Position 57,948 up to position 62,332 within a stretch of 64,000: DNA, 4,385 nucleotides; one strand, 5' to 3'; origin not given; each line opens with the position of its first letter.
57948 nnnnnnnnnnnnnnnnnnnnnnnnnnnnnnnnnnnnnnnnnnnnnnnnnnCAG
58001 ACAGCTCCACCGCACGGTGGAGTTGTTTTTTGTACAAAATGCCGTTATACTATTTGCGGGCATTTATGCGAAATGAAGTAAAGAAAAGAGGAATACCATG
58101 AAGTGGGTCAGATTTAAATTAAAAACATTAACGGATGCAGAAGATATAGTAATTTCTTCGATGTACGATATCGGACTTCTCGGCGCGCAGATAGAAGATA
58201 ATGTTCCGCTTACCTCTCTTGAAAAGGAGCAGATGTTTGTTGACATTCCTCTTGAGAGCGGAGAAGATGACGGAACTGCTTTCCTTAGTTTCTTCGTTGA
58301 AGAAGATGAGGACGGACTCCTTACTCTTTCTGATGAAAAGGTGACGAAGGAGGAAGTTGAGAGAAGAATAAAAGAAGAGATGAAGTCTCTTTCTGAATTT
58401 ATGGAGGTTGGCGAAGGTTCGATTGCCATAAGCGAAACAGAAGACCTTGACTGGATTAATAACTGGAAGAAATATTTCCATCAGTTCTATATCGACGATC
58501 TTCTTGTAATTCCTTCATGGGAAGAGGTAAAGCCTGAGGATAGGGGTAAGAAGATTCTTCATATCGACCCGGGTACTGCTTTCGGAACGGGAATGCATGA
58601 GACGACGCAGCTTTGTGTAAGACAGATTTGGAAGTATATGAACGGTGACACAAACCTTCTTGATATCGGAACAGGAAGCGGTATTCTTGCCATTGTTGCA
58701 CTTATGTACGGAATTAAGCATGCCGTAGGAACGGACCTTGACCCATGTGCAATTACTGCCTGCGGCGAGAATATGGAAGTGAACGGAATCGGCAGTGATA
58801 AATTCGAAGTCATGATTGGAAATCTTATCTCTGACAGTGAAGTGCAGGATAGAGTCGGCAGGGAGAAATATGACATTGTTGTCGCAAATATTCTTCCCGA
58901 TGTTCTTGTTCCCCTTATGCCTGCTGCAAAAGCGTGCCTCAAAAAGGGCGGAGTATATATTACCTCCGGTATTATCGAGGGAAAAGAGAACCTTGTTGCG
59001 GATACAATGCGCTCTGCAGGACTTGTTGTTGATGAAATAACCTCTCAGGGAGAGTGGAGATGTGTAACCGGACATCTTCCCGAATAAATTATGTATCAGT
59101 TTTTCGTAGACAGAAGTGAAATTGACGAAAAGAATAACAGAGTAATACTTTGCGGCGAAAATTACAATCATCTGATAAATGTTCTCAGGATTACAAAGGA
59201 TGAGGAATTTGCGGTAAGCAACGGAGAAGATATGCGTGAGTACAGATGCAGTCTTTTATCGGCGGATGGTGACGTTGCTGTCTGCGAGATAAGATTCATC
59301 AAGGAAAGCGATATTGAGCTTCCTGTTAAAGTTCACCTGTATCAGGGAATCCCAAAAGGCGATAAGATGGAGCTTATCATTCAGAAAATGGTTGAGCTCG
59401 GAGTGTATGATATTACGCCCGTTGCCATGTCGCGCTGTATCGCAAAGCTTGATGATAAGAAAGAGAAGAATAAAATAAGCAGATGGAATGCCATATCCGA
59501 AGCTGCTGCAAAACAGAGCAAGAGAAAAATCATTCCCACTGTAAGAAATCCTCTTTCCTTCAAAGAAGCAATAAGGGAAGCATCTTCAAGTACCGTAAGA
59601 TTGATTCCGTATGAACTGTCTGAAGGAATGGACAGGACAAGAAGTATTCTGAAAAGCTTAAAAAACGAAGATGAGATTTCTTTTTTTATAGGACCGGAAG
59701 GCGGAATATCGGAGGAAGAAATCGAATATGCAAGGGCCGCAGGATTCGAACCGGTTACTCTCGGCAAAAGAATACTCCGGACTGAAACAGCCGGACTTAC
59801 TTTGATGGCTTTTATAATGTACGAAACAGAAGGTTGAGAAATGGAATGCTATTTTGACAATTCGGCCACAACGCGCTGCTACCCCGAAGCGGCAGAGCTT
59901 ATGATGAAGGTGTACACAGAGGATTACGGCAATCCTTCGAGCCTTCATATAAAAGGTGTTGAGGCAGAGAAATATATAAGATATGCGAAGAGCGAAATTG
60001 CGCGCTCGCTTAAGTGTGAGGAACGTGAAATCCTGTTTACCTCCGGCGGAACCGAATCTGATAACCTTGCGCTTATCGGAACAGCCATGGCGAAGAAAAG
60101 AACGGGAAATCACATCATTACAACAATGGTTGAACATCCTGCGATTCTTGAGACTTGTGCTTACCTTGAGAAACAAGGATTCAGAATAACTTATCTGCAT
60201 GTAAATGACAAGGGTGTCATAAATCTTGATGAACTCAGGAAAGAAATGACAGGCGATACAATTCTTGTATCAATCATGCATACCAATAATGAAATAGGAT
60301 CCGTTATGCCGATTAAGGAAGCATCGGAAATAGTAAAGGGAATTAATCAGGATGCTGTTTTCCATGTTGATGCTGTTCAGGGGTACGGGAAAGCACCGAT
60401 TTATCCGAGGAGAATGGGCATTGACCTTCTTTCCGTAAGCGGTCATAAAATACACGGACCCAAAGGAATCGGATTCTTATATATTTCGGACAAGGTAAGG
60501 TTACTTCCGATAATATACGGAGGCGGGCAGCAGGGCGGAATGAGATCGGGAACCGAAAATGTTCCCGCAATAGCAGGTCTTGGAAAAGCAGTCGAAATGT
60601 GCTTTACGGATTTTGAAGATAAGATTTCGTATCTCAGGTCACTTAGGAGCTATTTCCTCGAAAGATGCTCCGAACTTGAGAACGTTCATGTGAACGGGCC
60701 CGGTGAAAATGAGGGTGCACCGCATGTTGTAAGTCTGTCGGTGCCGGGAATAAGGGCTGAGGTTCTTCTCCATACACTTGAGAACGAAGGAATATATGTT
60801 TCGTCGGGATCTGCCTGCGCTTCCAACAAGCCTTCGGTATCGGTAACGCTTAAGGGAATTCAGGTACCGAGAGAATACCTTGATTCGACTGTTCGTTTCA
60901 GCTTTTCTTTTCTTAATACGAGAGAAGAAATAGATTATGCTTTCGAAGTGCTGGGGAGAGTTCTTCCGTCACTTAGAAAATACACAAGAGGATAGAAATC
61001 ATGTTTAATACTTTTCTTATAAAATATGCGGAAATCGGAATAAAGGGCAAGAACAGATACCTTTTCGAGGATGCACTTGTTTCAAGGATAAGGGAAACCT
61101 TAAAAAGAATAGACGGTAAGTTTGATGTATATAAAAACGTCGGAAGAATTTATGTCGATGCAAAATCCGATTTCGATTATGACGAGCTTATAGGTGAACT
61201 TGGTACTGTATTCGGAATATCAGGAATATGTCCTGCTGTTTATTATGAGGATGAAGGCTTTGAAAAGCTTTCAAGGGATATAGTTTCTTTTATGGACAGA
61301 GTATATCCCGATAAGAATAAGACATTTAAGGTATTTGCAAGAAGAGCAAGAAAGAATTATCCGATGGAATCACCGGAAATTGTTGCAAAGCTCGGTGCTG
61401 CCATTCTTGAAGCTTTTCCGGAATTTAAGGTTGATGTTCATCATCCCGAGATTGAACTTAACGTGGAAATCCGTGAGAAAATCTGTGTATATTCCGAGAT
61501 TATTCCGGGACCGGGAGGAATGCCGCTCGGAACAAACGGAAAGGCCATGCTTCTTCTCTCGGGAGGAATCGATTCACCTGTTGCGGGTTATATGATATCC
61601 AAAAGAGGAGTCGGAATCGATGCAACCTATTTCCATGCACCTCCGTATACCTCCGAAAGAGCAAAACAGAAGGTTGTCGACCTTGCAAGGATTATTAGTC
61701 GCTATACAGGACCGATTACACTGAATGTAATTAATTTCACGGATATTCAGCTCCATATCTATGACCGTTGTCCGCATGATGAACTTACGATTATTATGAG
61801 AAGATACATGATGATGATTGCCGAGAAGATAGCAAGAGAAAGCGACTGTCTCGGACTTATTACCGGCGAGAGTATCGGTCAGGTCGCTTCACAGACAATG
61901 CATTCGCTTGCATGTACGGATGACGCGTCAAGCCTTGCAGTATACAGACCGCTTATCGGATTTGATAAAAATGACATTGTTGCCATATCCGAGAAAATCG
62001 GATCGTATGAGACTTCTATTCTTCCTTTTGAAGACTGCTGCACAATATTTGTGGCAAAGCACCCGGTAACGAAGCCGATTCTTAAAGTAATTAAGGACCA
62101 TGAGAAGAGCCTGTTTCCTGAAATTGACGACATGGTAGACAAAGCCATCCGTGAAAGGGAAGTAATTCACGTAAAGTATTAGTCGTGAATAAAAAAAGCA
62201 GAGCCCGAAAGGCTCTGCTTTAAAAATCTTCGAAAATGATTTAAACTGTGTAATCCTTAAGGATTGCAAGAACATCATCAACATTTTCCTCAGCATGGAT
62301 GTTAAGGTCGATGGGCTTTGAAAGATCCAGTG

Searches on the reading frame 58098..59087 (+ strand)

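Call 11: search_protein_families(library=pfam, proteins=[window:58098-59087:+], max_evalue=0.001)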
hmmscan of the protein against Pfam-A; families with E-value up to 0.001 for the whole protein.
window:58098-59087:+ (329 aa): 4 families
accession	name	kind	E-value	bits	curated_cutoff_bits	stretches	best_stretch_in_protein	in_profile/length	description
PF06325.19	PrmA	-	1.7e-68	231.8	22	1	2-325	1-293/296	Ribosomal protein L11 methyltransferase (PrmA)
PF13847.12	Methyltransf_31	-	1.3e-06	28.6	27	1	183-283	3-103/145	Methyltransferase domain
PF05175.20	MTS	-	1.4e-05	25.2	23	1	169-264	19-105/170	Methyltransferase small domain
PF13649.12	Methyltransf_25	-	0.00021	22.4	27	1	188-285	2-97/97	Methyltransferase domain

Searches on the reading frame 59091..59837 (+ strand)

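Call 11: search_protein_families(library=pfam, proteins=[window:59091-59837:+], max_evalue=0.001)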
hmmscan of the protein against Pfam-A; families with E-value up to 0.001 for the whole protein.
window:59091-59837:+ (248 aa): 2 families
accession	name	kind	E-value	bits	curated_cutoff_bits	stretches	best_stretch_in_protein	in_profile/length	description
PF04452.19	Methyltrans_RNA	-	3.4e-54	183.3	23.9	1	76-242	2-164/165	RNA methyltransferase domain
PF20260.4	PUA_4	-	8.2e-07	29.5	23.9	1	20-60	1-40/48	RNA methyltransferase PUA domain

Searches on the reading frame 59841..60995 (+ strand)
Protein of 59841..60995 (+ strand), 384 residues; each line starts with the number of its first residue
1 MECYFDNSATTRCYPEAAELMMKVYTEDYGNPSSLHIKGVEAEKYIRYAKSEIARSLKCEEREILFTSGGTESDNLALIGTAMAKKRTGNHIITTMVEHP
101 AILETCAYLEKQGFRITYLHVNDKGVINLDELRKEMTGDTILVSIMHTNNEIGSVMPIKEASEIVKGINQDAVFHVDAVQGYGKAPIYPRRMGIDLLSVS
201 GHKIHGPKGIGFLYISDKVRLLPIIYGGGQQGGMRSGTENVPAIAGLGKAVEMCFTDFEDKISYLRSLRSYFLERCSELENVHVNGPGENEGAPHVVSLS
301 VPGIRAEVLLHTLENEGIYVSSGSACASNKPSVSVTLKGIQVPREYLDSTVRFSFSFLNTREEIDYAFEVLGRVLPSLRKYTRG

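Call 11: search_protein_families(library=pfam, proteins=[window:59841-60995:+], max_evalue=0.001)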
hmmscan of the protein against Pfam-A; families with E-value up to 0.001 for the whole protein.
window:59841-60995:+ (384 aa): 2 families
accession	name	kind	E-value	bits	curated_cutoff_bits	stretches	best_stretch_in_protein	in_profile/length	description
PF00266.25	Aminotran_5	-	2.1e-81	274.2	21.5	1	4-366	2-370/371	Aminotransferase class-V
PF01212.27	Beta_elim_lyase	-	0.00014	21.7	27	1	61-178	47-169/288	Beta-eliminating lyase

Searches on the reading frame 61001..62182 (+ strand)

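Call 11: search_protein_families(library=pfam, proteins=[window:61001-62182:+], max_evalue=0.001)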
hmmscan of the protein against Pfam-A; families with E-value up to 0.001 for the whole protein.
window:61001-62182:+ (393 aa): 4 families
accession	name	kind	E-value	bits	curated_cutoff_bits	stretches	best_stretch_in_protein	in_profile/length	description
PF02568.20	ThiI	-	1.1e-62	211.6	20.5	1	177-370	1-194/197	Thiamine biosynthesis protein (ThiI)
PF22025.1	ThiI_fer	-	6.2e-22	78.3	25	1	5-77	2-72/72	ThiI ferredoxin-like domain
PF02926.22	THUMP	-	1.9e-16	60.7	20.6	1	87-163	4-81/84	THUMP domain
PF06508.19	QueC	-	0.00023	21.2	22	0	181-217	1-34/210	Queuosine biosynthesis protein QueC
